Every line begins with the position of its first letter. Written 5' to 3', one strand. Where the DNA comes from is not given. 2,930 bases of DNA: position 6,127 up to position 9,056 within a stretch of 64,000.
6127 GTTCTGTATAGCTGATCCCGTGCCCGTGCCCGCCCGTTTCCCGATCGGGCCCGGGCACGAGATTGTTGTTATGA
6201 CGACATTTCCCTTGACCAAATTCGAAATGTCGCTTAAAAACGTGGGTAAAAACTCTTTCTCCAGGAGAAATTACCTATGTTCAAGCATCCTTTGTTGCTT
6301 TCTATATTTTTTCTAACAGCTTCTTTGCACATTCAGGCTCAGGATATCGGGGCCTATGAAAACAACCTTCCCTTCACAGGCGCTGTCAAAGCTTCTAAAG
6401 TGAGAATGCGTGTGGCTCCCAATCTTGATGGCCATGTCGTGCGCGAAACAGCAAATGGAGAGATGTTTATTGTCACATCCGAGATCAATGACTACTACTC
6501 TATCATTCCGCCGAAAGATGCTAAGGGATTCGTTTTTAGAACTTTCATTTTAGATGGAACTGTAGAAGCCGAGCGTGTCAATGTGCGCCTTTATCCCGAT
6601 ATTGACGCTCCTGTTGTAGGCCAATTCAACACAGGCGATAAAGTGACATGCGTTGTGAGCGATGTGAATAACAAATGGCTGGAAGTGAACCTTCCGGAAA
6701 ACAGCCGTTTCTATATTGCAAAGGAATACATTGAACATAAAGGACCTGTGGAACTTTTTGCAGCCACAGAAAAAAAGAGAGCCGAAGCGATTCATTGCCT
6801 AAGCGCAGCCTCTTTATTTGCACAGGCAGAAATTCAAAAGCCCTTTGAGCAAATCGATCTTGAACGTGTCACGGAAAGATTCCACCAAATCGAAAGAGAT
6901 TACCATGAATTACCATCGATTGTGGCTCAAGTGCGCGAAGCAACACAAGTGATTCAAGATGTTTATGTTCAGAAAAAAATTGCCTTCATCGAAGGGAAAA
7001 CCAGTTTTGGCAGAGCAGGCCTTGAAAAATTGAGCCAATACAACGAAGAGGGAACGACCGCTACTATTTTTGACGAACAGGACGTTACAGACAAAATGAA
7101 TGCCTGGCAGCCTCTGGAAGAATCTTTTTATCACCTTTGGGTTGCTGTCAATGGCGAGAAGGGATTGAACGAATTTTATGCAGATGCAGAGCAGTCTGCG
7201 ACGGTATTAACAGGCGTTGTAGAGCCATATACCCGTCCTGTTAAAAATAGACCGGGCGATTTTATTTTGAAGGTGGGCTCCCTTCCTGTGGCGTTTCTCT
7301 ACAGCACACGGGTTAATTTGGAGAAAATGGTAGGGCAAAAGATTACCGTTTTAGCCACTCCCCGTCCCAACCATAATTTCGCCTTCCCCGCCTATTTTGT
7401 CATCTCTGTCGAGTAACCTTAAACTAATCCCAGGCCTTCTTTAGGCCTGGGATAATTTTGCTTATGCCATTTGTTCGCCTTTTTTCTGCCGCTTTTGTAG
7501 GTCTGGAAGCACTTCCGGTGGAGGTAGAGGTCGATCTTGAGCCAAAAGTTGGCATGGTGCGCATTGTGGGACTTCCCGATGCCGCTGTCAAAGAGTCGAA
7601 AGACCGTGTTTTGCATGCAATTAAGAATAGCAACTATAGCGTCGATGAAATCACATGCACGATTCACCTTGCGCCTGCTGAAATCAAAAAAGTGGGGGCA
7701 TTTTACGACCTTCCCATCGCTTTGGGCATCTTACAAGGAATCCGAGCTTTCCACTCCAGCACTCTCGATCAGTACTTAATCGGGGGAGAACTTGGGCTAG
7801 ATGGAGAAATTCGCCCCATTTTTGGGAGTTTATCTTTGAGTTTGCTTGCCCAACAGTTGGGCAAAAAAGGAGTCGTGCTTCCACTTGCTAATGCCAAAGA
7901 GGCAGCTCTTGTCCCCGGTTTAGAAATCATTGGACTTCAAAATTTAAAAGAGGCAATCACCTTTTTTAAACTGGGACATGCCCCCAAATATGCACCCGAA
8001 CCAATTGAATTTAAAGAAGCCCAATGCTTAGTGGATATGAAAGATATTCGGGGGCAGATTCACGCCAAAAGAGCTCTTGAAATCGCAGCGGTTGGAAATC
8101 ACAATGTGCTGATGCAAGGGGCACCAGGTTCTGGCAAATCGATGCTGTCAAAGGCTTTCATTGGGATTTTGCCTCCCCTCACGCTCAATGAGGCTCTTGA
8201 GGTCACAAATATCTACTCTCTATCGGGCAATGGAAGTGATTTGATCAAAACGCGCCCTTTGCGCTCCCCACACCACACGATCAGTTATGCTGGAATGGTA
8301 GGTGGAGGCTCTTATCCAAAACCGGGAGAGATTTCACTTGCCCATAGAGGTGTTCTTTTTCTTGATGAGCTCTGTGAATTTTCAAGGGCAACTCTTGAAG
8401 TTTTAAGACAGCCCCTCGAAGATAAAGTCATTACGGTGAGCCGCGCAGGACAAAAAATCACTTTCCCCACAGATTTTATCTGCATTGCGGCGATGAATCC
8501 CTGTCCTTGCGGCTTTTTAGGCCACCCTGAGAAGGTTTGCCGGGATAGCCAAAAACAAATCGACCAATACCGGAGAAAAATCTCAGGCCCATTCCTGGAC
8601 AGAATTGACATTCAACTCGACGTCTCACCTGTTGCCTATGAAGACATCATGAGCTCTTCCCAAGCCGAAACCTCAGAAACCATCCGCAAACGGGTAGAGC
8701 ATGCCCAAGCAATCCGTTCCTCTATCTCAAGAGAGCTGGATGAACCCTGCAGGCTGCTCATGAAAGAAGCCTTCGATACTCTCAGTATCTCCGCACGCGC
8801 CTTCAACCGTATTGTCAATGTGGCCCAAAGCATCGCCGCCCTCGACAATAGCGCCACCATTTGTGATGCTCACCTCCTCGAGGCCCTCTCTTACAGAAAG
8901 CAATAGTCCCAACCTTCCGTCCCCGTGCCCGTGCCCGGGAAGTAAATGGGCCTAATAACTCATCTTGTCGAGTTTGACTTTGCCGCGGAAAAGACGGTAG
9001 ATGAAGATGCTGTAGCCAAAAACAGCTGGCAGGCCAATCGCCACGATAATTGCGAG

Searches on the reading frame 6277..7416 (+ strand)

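Call 78: search_protein_families(library=pfam, max_evalue=1e-8, proteins=[window:6277-7416:+])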
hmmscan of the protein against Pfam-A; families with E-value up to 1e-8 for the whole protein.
window:6277-7416:+ (379 aa): 1 family
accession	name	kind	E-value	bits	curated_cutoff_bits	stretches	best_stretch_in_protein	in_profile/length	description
PF08239.17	SH3_3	-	1.8e-13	50.9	27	0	100-153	2-54/54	Bacterial SH3 domain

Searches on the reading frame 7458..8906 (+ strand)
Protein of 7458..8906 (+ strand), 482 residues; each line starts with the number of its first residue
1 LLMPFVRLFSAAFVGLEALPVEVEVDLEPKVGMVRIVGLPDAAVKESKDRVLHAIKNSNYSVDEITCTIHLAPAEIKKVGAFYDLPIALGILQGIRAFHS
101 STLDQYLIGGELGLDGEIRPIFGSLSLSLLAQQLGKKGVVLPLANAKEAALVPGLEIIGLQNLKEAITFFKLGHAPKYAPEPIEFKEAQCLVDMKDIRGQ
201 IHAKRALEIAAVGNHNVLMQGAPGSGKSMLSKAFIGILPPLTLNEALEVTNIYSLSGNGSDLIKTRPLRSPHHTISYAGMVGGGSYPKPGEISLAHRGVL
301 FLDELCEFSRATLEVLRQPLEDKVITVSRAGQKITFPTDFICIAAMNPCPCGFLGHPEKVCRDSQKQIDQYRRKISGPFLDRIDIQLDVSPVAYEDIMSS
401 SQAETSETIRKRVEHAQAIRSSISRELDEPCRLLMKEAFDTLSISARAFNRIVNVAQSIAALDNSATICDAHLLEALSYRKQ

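Call 78: search_protein_families(library=pfam, max_evalue=1e-8, proteins=[window:7458-8906:+])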
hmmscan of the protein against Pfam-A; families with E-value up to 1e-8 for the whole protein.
window:7458-8906:+ (482 aa): 4 families
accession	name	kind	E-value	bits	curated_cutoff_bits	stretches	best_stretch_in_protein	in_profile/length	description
PF01078.27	Mg_chelatase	-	7.5e-88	293.8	20.3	1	193-395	1-205/207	Magnesium chelatase, subunit ChlI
PF13541.12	ChlI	-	1.9e-35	121.8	27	1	23-145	1-121/121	Subunit ChlI of Mg-chelatase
PF13335.12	Mg_chelatase_C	-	6.3e-13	49.6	26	1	416-480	28-94/94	Magnesium chelatase, subunit ChlI C-terminal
PF07728.20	AAA_5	-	4.2e-09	37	22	0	216-350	1-125/139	AAA domain (dynein-related subfamily)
